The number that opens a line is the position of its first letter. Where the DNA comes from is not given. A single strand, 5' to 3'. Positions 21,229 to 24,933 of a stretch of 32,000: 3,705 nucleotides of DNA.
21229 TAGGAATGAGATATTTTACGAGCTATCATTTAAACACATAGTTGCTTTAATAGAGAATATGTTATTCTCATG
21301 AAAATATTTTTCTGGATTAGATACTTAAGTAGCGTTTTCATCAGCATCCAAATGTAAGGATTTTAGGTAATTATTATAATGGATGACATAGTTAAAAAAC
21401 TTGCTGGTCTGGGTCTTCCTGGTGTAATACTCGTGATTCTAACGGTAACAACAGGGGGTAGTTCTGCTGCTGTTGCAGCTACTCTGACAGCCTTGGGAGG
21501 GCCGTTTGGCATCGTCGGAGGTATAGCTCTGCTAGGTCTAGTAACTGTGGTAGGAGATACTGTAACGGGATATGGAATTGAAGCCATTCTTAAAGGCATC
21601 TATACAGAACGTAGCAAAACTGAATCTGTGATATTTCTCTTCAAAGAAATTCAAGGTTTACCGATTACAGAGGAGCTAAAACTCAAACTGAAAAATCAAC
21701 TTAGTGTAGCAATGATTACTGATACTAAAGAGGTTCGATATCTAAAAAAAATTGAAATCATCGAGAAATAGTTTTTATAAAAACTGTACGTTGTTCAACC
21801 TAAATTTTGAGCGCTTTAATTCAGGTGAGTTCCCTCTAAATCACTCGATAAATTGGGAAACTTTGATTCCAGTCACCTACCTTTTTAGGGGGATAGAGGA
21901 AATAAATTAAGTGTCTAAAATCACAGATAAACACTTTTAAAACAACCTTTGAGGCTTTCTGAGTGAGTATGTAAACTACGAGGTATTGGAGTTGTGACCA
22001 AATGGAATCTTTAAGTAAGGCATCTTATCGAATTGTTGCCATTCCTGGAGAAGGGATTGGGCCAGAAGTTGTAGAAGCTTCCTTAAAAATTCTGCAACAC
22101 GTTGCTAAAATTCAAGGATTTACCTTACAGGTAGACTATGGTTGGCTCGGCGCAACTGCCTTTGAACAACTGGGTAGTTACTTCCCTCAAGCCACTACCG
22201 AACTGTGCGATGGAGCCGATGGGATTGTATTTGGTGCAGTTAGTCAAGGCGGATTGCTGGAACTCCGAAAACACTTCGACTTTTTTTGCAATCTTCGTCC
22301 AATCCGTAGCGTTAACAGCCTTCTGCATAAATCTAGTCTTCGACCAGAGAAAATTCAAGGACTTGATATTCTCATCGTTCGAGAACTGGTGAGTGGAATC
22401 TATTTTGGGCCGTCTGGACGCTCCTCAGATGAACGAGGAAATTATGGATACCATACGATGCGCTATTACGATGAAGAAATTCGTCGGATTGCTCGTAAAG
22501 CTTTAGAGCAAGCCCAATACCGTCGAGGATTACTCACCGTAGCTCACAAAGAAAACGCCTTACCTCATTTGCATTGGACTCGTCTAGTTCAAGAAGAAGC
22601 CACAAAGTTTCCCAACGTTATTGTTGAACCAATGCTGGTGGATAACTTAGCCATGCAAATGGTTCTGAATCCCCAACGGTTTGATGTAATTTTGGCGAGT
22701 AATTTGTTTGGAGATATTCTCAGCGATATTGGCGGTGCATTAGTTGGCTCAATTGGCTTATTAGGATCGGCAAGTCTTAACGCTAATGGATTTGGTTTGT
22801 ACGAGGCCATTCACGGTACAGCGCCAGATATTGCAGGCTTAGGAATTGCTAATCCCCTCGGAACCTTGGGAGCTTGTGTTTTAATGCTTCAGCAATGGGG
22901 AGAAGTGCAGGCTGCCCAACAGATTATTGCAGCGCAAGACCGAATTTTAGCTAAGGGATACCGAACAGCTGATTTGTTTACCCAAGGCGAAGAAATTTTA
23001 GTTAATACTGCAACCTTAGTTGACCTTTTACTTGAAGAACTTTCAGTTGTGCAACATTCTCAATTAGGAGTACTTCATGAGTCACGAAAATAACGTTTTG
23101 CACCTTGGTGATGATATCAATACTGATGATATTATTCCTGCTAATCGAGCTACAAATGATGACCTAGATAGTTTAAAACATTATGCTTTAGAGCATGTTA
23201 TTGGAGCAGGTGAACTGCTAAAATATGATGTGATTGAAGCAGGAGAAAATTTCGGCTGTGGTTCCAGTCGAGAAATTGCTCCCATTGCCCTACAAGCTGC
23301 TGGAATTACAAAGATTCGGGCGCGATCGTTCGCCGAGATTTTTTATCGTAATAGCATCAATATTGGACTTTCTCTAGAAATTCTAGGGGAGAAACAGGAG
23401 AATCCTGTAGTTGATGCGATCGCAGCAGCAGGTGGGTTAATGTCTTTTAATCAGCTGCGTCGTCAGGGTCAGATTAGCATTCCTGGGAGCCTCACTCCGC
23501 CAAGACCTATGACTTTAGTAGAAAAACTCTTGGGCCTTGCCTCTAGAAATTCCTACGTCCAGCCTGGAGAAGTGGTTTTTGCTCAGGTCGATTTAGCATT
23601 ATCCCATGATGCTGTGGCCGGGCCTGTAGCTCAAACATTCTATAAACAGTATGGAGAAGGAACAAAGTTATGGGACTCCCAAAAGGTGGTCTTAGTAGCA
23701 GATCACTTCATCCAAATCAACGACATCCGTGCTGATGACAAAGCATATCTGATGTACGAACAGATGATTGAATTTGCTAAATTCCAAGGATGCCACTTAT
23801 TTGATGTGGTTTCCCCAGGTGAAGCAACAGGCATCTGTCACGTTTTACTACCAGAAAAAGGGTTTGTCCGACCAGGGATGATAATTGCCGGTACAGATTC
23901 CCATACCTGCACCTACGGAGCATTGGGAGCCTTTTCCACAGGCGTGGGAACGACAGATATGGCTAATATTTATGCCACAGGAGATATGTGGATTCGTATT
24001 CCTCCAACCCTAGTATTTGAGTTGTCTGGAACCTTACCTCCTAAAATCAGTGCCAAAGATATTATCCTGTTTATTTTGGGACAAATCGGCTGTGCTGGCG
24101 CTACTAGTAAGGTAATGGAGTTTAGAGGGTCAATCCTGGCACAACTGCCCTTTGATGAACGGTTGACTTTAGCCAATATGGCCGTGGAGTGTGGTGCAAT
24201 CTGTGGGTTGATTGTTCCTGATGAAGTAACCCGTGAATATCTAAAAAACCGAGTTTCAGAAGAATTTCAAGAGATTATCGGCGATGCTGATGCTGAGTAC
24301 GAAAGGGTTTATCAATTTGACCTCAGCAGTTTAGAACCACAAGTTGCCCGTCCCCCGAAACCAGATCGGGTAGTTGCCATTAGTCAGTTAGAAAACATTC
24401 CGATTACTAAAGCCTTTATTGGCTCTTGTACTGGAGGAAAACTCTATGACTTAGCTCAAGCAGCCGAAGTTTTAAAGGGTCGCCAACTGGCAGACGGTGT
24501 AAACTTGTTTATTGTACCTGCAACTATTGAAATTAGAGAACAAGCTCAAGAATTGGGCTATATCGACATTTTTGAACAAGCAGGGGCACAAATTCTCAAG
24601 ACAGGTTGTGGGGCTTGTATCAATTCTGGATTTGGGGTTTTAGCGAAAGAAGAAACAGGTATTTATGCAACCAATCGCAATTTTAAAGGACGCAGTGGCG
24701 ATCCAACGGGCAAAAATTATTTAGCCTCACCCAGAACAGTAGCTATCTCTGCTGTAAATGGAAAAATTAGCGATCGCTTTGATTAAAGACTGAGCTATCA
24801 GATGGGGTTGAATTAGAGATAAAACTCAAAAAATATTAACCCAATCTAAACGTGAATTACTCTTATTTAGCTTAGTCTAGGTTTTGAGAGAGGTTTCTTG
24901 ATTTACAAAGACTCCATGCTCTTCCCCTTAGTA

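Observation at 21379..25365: Twin 130-aa glycine-zipper-like membrane proteins bracket the homo-amino-acid genes ahead of the NRPS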

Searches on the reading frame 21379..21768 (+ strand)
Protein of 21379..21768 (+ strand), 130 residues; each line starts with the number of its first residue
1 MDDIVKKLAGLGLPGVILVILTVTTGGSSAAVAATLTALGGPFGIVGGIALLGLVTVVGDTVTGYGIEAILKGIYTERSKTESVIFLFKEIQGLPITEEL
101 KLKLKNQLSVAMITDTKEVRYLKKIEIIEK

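Call 4: search_protein_families(library=pfam, proteins=[window:21379-21768:+], max_evalue=1)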
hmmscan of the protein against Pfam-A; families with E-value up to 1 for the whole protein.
window:21379-21768:+ (130 aa): 0 families

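Call 5: search_protein_families(library=ncbifam, proteins=[window:21379-21768:+], max_evalue=1)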
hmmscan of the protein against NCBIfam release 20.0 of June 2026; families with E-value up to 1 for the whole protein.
window:21379-21768:+ (130 aa): 0 families

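Call 24: search_protein_families(library=padloc, proteins=[window:21379-21768:+], max_evalue=0.1)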
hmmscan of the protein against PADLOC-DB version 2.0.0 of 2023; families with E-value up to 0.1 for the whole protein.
window:21379-21768:+ (130 aa): 0 families

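Call 47: search_protein_families(library=phrogs, proteins=[window:21379-21768:+], max_evalue=0.01)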
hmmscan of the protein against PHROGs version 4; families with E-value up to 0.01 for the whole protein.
window:21379-21768:+ (130 aa): 0 families

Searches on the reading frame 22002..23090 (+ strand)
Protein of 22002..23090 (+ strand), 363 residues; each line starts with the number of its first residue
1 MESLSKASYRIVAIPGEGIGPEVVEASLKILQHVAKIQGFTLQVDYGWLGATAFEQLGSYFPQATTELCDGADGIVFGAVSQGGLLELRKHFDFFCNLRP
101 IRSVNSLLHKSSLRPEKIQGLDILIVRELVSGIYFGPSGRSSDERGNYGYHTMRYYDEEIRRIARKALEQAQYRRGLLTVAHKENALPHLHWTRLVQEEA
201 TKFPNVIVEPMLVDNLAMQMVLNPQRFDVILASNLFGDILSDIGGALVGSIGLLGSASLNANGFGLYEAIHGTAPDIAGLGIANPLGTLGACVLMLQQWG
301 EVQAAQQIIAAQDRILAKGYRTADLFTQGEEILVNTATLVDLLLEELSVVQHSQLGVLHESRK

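Call 4: search_protein_families(library=pfam, proteins=[window:22002-23090:+], max_evalue=1)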
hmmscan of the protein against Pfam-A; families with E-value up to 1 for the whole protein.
window:22002-23090:+ (363 aa): 1 family
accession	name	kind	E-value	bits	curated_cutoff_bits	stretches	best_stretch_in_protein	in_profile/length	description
PF00180.25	Iso_dh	-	3.1e-94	316.5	27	1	11-341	2-346/348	Isocitrate/isopropylmalate dehydrogenase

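Call 5: search_protein_families(library=ncbifam, proteins=[window:22002-23090:+], max_evalue=1)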
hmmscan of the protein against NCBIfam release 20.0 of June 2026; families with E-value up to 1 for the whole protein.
window:22002-23090:+ (363 aa): 17 families
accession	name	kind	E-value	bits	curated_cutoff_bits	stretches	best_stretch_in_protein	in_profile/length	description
TIGR00169.1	leuB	equivalog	2.2e-92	309.8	353.2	1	10-331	1-338/349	3-isopropylmalate dehydrogenase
TIGR02089.1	TTC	equivalog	5.2e-69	232.8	470.4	1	8-329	3-339/352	tartrate dehydrogenase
TIGR02088.1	LEU3_arch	subfamily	2.9e-63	214.1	409.8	1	11-325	1-310/324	isopropylmalate/isohomocitrate dehydrogenases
NF002898.0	PRK03437.1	equivalog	1.3e-59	202.3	393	1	8-321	4-328/347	3-isopropylmalate dehydrogenase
NF006048.0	PRK08194.1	equivalog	2.9e-58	197.6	501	1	9-327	4-334/352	tartrate dehydrogenase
NF040626.1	AksF2_Meth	equivalog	9.1e-57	192.8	540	1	9-327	2-315/333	homoisocitrate dehydrogenase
NF006529.0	PRK08997.1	equivalog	3.6e-54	184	510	1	10-325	5-318/335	isocitrate dehydrogenase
NF006673.0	PRK09222.1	equivalog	5.5e-50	170.7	509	2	87-347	87-341/482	NADP-dependent isocitrate dehydrogenase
NF040619.1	AksF_Meth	equivalog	8e-49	166.6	500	1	9-325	2-330/343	homoisocitrate dehydrogenase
NF040855.1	iso_homocit_dh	equivalog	1.2e-43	149.7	680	1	9-328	2-305/345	isocitrate--homoisocitrate dehydrogenase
TIGR02924.1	ICDH_alpha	equivalog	1.3e-42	146.4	561.35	2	87-329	83-318/473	isocitrate dehydrogenase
TIGR00175.1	mito_nad_idh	equivalog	1.9e-35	122.6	432.4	1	9-326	4-318/334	isocitrate dehydrogenase (NAD(+))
NF005036.0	PRK06451.1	equivalog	6.2e-33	114.1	484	2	205-325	267-386/412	NADP-dependent isocitrate dehydrogenase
TIGR00183.1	prok_nadp_idh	equivalog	5.3e-27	94.7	567.3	2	184-328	255-396/417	isocitrate dehydrogenase (NADP(+))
NF005425.0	PRK07006.1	equivalog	2.9e-25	88.9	490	2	181-325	249-393/416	NADP-dependent isocitrate dehydrogenase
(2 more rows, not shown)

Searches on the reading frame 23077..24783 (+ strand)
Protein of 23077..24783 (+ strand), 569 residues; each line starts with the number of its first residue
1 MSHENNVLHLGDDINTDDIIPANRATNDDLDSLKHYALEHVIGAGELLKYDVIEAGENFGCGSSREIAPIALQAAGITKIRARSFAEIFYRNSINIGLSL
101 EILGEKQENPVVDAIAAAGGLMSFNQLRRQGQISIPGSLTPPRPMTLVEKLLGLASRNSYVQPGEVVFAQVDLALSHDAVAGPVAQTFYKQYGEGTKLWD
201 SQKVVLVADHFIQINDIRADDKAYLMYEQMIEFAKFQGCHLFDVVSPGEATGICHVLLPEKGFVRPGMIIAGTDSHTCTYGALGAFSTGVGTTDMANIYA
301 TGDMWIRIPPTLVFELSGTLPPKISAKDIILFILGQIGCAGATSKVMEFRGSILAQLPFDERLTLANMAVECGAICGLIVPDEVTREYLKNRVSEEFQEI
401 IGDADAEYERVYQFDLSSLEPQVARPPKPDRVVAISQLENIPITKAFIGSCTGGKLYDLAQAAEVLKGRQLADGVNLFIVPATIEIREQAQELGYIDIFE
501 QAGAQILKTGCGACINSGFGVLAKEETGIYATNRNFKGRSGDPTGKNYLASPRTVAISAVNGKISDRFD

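Call 4: search_protein_families(library=pfam, proteins=[window:23077-24783:+], max_evalue=1)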
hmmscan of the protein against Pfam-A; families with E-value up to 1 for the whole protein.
window:23077-24783:+ (569 aa): 3 families
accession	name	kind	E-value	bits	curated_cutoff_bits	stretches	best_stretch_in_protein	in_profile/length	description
PF00330.25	Aconitase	-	1.1e-99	335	28.7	1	165-562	15-463/463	Aconitase family (aconitate hydratase)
PF00694.25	Aconitase_C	-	4e-14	53.5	22.8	1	52-98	77-123/131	Aconitase C-terminal domain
PF04412.18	AcnX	-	0.002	17.3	31.5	1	456-512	303-358/400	Aconitase X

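Call 5: search_protein_families(library=ncbifam, proteins=[window:23077-24783:+], max_evalue=1)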
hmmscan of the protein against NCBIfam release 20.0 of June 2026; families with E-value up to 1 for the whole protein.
window:23077-24783:+ (569 aa): 26 families (the best 25 are shown)
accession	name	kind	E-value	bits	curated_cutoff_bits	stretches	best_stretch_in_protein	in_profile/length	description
NF001614.1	PRK00402.1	subfamily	1.5e-144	481.7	385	1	145-566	1-413/415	aconitase/3-isopropylmalate dehydratase large subunit family protein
TIGR01343.1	hacA_fam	subfamily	2.8e-137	457.6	385.7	1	146-566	1-410/412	homoaconitate hydratase family protein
TIGR02086.1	IPMI_arch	subfamily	4.9e-126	420.8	410.15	1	145-567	1-409/411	3-isopropylmalate dehydratase/homoaconitate hydratase family large subunit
TIGR02083.1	LEU2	equivalog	7.9e-125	417.1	610.65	1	145-566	1-415/419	3-isopropylmalate dehydratase large subunit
NF040615.1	HacA_Meth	equivalog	1.1e-118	396.6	550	1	145-566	1-417/419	homoaconitase large subunit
NF005558.0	PRK07229.1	equivalog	2.6e-99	333.6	612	2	143-566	1-411/647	aconitate hydratase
NF009116.0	PRK12466.1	subfamily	1.4e-97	327.2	531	2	162-436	20-304/472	3-isopropylmalate dehydratase large subunit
NF004016.0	PRK05478.1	subfamily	2.6e-88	296.6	510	2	165-437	22-303/468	3-isopropylmalate dehydratase large subunit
TIGR01342.1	acon_putative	hypoth_equivalog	3.2e-84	283.3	719.15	2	147-566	2-408/655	putative aconitate hydratase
TIGR00139.1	h_aconitase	equivalog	1.2e-82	278.5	529.9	3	158-393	19-244/709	homoaconitase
TIGR00170.1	leuC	equivalog_domain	1.2e-73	248.4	560.25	2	158-436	14-301/466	3-isopropylmalate dehydratase large subunit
TIGR01340.1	aconitase_mito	equivalog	5.9e-43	147.2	825.35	2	246-564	130-472/745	aconitate hydratase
NF006757.0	PRK09277.1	subfamily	2.7e-36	124.6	686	3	269-440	206-390/888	aconitate hydratase AcnA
NF006690.0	PRK09238.1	equivalog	1.9e-35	122.1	782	2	398-565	647-812/852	bifunctional aconitate hydratase 2/2-methylisocitrate dehydratase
NF009520.0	PRK12881.1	subfamily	3.2e-34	117.8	905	3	263-440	201-390/893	aconitate hydratase AcnA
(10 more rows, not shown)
